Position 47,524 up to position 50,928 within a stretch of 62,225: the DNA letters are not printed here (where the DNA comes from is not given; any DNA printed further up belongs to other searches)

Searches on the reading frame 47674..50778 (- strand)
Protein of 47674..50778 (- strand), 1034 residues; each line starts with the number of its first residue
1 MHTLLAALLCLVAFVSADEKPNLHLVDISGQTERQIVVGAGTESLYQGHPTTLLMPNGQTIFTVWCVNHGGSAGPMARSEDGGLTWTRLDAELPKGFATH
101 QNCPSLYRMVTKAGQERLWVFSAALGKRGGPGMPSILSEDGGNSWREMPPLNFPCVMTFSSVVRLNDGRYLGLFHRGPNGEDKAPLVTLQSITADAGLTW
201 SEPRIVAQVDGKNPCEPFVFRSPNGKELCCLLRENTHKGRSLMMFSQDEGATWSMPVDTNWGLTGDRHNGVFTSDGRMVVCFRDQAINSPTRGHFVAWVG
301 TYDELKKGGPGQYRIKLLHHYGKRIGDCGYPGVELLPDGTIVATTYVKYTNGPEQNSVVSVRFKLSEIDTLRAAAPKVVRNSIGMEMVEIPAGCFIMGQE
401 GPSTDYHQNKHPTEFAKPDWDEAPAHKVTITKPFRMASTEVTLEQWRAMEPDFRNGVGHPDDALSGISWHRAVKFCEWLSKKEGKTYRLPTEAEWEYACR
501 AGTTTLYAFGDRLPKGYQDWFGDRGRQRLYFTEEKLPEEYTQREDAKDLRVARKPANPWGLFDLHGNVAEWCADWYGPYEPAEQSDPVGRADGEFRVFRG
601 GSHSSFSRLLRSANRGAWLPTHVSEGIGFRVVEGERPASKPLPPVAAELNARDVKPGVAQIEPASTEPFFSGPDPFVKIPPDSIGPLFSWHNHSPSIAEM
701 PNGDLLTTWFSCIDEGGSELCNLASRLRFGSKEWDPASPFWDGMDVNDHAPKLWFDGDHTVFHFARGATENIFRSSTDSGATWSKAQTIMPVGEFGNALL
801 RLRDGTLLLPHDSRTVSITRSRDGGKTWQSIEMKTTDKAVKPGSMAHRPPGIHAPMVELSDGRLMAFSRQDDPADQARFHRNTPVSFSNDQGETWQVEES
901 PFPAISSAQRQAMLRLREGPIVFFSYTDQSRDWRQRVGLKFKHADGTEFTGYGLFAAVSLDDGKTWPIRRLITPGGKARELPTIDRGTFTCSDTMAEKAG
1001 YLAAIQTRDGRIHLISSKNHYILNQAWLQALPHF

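Call 11: search_protein_families(library=pfam, proteins=[window:47674-50778:-], max_evalue=0.001)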
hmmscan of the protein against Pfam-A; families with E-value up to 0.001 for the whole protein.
window:47674-50778:- (1034 aa): 6 families
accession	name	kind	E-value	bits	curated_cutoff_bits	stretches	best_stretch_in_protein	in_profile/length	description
PF03781.23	FGE-sulfatase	-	3e-42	145.5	23.3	1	386-632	4-254/255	Sulfatase-modifying factor enzyme 1-like domain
PF13088.12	BNR_2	-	3.4e-34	118.9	31.4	3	703-1014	1-277/277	BNR repeat-like domain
PF02012.26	BNR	-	5.6e-10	38.1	27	0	820-829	2-11/12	BNR/Asp-box repeat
PF24316.1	Tli3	-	9.8e-07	29.6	27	0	815-842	83-110/129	T6SS Tli3 immunity protein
PF15902.12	Sortilin-Vps10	-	3.2e-06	26.6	33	0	776-835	382-438/446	Sortilin, neurotensin receptor 3,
PF21471.3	Reelin_subrepeat-B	-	0.00014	22.1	27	0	812-840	56-84/127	Reelin subrepeat B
